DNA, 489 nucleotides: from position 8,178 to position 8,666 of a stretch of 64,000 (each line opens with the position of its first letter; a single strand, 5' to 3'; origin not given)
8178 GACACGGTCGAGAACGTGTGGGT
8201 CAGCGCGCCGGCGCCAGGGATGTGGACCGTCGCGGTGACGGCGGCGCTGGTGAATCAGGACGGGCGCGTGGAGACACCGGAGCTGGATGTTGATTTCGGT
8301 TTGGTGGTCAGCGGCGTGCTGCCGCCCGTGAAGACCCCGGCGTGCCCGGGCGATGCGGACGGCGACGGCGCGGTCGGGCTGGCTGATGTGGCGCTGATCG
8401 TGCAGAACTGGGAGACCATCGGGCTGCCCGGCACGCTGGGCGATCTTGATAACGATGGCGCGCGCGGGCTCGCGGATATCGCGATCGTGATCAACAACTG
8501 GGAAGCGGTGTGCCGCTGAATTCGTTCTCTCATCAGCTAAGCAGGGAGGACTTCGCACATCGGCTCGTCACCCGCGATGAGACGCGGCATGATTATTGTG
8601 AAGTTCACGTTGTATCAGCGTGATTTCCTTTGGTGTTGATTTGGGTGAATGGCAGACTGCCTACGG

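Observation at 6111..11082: Dockerin-type C-terminal modules on at least six unrelated secreted proteins, with no cohesin or scaffoldin visible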

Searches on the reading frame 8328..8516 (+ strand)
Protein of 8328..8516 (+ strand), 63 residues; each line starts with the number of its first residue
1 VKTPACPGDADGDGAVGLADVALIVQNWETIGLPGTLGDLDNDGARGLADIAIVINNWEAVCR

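Call 19: find_homologous_proteins(query=A1, max_evalue=0.001)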
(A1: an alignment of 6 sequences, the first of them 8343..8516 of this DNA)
Query A1 (6 sequences) (58 aa, profile of the alignment): 15 proteins with E <= 0.001 among 1706 candidates.
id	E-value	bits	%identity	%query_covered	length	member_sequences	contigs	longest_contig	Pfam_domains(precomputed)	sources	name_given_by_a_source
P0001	2.4e-8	52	52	43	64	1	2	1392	-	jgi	-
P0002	2.4e-7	48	42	98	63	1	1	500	-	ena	-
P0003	6.0e-7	47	43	91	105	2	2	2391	PF01839.30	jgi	-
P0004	6.1e-7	47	33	91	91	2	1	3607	-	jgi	jgi:hypothetical protein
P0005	8.0e-7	47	40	98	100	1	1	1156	-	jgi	jgi:hypothetical protein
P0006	1.4e-6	46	42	91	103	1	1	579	-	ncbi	-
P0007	4.5e-6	44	52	43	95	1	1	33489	-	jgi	jgi:hypothetical protein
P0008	6.1e-6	44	38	50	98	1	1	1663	-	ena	-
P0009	3.6e-5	41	38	88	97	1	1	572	-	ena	-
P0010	4.2e-5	41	39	90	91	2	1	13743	PF00404.25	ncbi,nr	ncbi:MAG: dockerin type I domain-containing protein, partial [Phycisphaerales bacterium]|nr:dockerin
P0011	1.6e-4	39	43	88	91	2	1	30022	-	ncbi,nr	ncbi:MAG: hypothetical protein OEV87_05060 [Phycisphaerae bacterium]|nr:hypothetical protein [Phycis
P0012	1.6e-4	39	50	69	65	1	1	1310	PF00404.25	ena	-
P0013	1.7e-4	39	42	91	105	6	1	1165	-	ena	-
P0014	1.8e-4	39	42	41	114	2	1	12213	PF01839.30,PF13517.13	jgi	jgi:hypothetical protein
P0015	4.1e-4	38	38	41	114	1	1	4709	PF13517.13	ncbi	-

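Call 20: search_solved_structures(query=A1, max_evalue=10, show_alignments=3)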
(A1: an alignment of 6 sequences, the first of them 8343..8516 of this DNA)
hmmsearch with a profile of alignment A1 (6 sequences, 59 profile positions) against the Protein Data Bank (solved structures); distinct sequences matched with E-value up to 10: 48.
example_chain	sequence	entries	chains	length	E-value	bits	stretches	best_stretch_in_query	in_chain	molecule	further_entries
4wi0_B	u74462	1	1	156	5.6e-05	26.4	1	7-56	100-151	Cellulosomal scaffoldin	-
2b59_B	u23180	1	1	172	9e-05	25.7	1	3-57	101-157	Cellulosomal scaffolding protein A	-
2y3n_B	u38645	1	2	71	9.1e-05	25.7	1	3-50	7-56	CELLULOSOMAL FAMILY-48 PROCESSIVE GLYCOSIDE HYDROLASE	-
3kcp_A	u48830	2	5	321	0.00024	24.4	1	3-57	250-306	Cellulosomal-scaffolding protein A | Cellulosome anchoring protein cohesin region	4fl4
4u3s_B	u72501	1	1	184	0.00031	24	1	7-56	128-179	Cellulosomal scaffoldin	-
5g5d_B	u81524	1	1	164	0.00079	22.7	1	7-57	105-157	CELLULOSOMAL-SCAFFOLDING PROTEIN A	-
5k39_B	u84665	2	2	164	0.0022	21.2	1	27-55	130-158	Dockerin module from a protein of unknown function | Ig domain protein group 2 domain protein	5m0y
2l1w_A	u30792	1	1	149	0.017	18.4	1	34-53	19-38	Calmodulin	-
2jnx_A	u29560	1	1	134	0.021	18.1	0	4-46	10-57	Calcium binding protein 2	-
3akb_A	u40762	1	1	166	0.04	17.2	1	3-45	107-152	Putative calcium binding protein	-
3aka_A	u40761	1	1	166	0.042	17.1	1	3-45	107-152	Putative calcium binding protein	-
1jfj_A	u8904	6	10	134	0.074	16.4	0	4-42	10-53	CALCIUM-BINDING PROTEIN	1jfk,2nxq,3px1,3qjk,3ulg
2m7n_A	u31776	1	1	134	0.074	16.3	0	4-42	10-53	Calcium-binding protein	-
5lxv_B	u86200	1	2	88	0.13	15.6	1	3-47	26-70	Carbohydrate-binding protein WP_009985128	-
2rrt_A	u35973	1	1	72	0.15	15.4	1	4-48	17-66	Calmodulin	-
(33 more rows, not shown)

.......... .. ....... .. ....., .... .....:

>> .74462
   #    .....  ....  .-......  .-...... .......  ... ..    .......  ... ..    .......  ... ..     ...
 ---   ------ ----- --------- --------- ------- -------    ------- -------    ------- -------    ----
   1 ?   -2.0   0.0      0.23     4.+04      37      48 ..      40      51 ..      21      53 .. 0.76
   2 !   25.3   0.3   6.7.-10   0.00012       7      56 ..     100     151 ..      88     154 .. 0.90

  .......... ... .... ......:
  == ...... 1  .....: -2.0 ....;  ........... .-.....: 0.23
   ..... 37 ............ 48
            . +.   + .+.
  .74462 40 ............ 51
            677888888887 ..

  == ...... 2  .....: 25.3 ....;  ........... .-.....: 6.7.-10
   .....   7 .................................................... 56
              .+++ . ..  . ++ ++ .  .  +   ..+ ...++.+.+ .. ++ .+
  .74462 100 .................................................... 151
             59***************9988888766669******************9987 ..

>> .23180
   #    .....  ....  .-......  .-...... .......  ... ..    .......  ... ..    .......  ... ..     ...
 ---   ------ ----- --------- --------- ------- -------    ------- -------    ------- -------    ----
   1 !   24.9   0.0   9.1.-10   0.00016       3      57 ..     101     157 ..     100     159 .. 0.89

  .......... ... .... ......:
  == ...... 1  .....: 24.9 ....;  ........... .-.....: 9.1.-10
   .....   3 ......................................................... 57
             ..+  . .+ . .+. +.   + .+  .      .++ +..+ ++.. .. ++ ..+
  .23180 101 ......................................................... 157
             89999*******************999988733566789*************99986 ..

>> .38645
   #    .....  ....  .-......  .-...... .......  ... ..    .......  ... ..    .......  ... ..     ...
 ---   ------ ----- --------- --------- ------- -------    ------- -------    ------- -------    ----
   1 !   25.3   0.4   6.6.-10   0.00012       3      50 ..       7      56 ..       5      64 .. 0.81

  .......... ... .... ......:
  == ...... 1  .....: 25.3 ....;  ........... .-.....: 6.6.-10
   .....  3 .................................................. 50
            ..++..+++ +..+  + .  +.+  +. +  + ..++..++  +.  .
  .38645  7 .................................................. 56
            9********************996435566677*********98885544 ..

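Call 35: predict_structure(alignment_id=A2)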
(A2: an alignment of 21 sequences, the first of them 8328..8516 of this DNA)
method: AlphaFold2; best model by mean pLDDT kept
length: 63 residues; sequences in the alignment: 21
mean_pLDDT: 91.0   pTM: 0.78
mean pLDDT of the five models: 91.0, 90.0, 89.4, 88.8, 88.7
residues with pLDDT >= 90: 48; 70-90: 11; 50-70: 2; < 50: 2
segments of 3 or more residues with pLDDT < 50: none
pLDDT, mean of each block of 10 residues (from residue 1): 76 95 96 88 95 97 85
secondary structure, 60 per line:
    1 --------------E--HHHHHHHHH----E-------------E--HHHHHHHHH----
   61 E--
elements in order: H18-26 H48-56

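Call 36: search_protein_representatives(alignment_id=A1)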
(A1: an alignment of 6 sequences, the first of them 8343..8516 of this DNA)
Query: 6 sequences, 59 profile positions. Proteins with E-value up to 0.001 (for the whole library): 10708; up to 1e-10: 293; up to 1e-30: 2. The best 150 are listed.
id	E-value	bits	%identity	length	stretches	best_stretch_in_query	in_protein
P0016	6.0e-34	132.0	-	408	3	2-57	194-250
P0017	4.7e-32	125.9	-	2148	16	4-54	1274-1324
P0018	1.8e-30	120.9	-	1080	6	3-56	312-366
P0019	2.6e-30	120.3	-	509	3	2-57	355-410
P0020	9.2e-29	115.4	-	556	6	3-56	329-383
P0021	2.6e-27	110.7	-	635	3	3-57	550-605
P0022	2.7e-27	110.7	-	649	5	4-59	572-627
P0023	3.0e-26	107.4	-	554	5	4-55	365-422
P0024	1.3e-25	105.2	-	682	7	3-56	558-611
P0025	2.5e-25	104.4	-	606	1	1-59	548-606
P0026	9.0e-25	102.6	-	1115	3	2-56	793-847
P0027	1.3e-24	102.0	-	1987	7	2-57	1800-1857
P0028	2.1e-24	101.4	-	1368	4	2-56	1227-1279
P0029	9.6e-24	99.3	-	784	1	1-59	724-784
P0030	2.0e-21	91.9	-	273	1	1-59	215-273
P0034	2.4e-20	88.4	-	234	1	1-59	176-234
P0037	5.0e-20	87.4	-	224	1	1-59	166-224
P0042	1.4e-19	85.9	-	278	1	1-59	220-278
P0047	3.3e-19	84.8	-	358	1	1-59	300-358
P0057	1.3e-18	82.9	-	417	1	1-59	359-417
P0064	6.5e-18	80.6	-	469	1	1-58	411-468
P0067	1.0e-17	80.0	-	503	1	1-59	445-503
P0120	4.1e-15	71.7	-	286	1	1-59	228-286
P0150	2.9e-14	68.9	-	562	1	1-59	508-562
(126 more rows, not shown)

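Call 39: search_protein_families(library=ncbifam, proteins=[P0030, P0034, P0037, P0042, P0047, P0057, P0064, P0067, P0120, P0150], max_evalue=0.1)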
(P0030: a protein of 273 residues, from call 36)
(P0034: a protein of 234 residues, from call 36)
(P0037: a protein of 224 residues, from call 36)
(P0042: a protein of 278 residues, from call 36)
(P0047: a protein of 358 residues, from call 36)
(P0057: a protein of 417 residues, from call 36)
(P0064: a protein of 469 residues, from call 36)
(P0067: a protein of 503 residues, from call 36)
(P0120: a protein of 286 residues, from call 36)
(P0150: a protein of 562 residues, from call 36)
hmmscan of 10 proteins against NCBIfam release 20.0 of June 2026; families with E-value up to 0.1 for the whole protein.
P0030 (273 aa): 0 families

P0034 (234 aa): 0 families

P0037 (224 aa): 0 families

P0042 (278 aa): 1 family
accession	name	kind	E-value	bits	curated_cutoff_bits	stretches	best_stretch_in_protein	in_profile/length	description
NF033679.1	DNRLRE_dom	domain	1.2e-16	61.2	34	1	48-214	23-164/164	DNRLRE domain-containing protein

P0047 (358 aa): 0 families

P0057 (417 aa): 0 families

P0064 (469 aa): 1 family
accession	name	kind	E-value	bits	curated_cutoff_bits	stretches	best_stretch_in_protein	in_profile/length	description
NF008915.0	PRK12278.1-1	equivalog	0.041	13.8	281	0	98-121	33-56/216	50S ribosomal protein L21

P0067 (503 aa): 6 families
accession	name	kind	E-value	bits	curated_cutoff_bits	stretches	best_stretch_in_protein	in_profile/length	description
NF053518.1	DipepPtdsDpp5Prph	equivalog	1.8e-12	46.6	900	2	116-211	202-289/655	dipeptidyl-peptidase Dpp5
TIGR02800.1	propeller_TolB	equivalog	9.8e-11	41.2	343.15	2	201-417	217-384/418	Tol-Pal system beta propeller repeat protein TolB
TIGR02569.1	TIGR02569_actnb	hypoth_equivalog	0.003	17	136.75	0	47-80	63-96/272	TIGR02569 family protein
NF052230.1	T9SS_PorE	exception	0.012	13.9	600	0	200-340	198-329/648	PorE family type IX secretion system protein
TIGR03286.1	methan_mark_15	hypoth_equivalog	0.028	13.4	455.75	0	174-217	204-249/404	methanogenesis marker 15 protein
NF033557.1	LLB_putidacin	subfamily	0.039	13.3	275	0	279-318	184-222/274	putidacin L1 family lectin-like bacteriocin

P0120 (286 aa): 0 families

P0150 (562 aa): 1 family
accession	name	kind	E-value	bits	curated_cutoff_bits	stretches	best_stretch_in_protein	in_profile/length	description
TIGR05002.1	NxxGxxAF_repeat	domain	3.2e-46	155.1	50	5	279-333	1-56/57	choice-of-anchor tandem repeat NxxGxxAF-containing protein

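Call 40: fold_search(model_id=the predicted structure, library=pdb)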
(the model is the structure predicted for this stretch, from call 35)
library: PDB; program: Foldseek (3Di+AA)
matches with E <= 10: 20; with E <= 0.001: 0
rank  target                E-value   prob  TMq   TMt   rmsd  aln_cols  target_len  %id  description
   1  2y3n_B                1.7e-02  1.00  0.71  0.75   1.6        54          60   30  Type II cohesin-dockerin domain from Bacteroides cellolosolvens (released 2012-01-11)
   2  4fl4_C                4.0e-02  0.99  0.62  0.15   3.6        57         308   28  Scaffoldin conformation and dynamics revealed by a ternary complex from the Clostridium thermocellum cellulosome (released 2012-06-27)
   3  5m0y_B                5.3e-02  0.99  0.68  0.29   3.5        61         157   36  Crystal Structure of the CohScaA-XDocCipB type II complex from Clostridium thermocellum at 1.5Angstrom resolution (released 2017-09-06)
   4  3kcp_A                6.1e-02  0.99  0.67  0.16   3.1        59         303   27  Crystal structure of interacting Clostridium thermocellum multimodular components (released 2010-02-09)
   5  4wi0_B                7.0e-02  0.96  0.62  0.28   4.0        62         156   34  Crystal structure of Coh3ScaB-XDoc_M2ScaA complex: A C-terminal interface mutant of type II Cohesin-X-Dockerin complex (released 2015-10-07)
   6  4fl4_I                8.1e-02  0.97  0.62  0.15   3.5        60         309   28  Scaffoldin conformation and dynamics revealed by a ternary complex from the Clostridium thermocellum cellulosome (released 2012-06-27)
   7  5g5d_B                8.1e-02  0.97  0.62  0.28   3.8        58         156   28  Crystal Structure of the CohScaC2-XDocCipA type II complex from Clostridium thermocellum (released 2017-04-05)
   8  2b59_B                9.3e-02  0.97  0.63  0.28   3.6        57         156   28  The type II cohesin dockerin complex (released 2005-10-11)
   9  4u3s_B                1.2e-01  0.93  0.61  0.28   4.0        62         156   34  Crystal structure of Coh3ScaB-XDoc_M1ScaA complex: A N-terminal interface mutant of type II Cohesin-X-Dockerin complex (released 2015-07-29)
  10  4fl4_L                1.6e-01  0.93  0.63  0.15   3.7        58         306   29  Scaffoldin conformation and dynamics revealed by a ternary complex from the Clostridium thermocellum cellulosome (released 2012-06-27)
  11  5k39_B                2.9e-01  0.84  0.63  0.28   3.7        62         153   37  THE TYPE II COHESIN DOCKERIN COMPLEX FROM CLOSTRIDIUM THERMOCELLUM (released 2017-03-29)
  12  6kgc_B                9.6e-01  0.44  0.57  0.60   4.0        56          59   23  Crystal structure of CaDoc0917(R49D)-CaCohA2 complex at pH 5.4 (released 2020-07-08)
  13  2ozn_B                1.0e+00  0.44  0.56  0.30   2.8        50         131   30  The Cohesin-Dockerin Complex of NagJ and NagH from Clostridium perfringens (released 2008-05-06)
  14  6kg9_MODEL_1_A        1.4e+00  0.35  0.55  0.52   4.7        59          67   25  Solution structure of CaDoc0917 from Clostridium acetobutylicum (released 2020-07-08)
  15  6kgf_D                1.6e+00  0.30  0.55  0.55   4.8        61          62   24  Crystal structure of CaDoc0917(R16D)-CaCohA2 complex at pH 8.2 (released 2020-07-08)
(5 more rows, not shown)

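Call 52: search_protein_families(library=pfam, alignment_id=A4, max_evalue=0.001)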
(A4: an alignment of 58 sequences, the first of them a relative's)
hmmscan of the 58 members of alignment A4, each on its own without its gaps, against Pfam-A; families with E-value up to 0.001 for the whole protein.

A. member 1, P0029 (784 aa): 1 family
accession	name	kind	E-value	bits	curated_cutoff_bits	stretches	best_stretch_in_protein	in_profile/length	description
PF00404.24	Dockerin_1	-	5.9e-07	30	22.9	1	725-776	1-53/57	Dockerin type I domain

B. families by the number of members that match (of 58 scanned): 36 families (the first 25 are shown)
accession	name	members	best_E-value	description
PF00404.24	Dockerin_1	24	1.7e-12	Dockerin type I domain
PF13229.12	Beta_helix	3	3.9e-21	Right handed beta helix region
PF13927.12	Ig_3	3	3.7e-13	Immunoglobulin domain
PF07679.22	I-set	3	6.4e-06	Immunoglobulin I-set domain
PF13517.12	FG-GAP_3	2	4.2e-44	FG-GAP-like repeat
PF13385.13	Laminin_G_3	2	9.3e-24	Concanavalin A-like lectin/glucanases superfamily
PF18911.6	PKD_4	2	2.4e-23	PKD domain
PF01839.29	FG-GAP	2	2.1e-20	FG-GAP repeat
PF07676.18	PD40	2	1.3e-19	WD40-like Beta Propeller Repeat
PF00801.26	PKD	2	6.7e-17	PKD domain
PF00047.31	ig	2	1.7e-06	Immunoglobulin domain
PF24517.2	CBM96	2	2.7e-06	Carbohydrate-binding module family 96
PF19565.4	DUF6087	2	8.4e-06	Family of unknown function (DUF6087)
PF13895.12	Ig_2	2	1.3e-05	Immunoglobulin domain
PF12768.13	Rax2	2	8.4e-05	Rax2 C-terminal beta propeller domain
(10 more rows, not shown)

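Call 70: find_encoding_contigs(protein=P0025, flank=10000, max_places=2)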
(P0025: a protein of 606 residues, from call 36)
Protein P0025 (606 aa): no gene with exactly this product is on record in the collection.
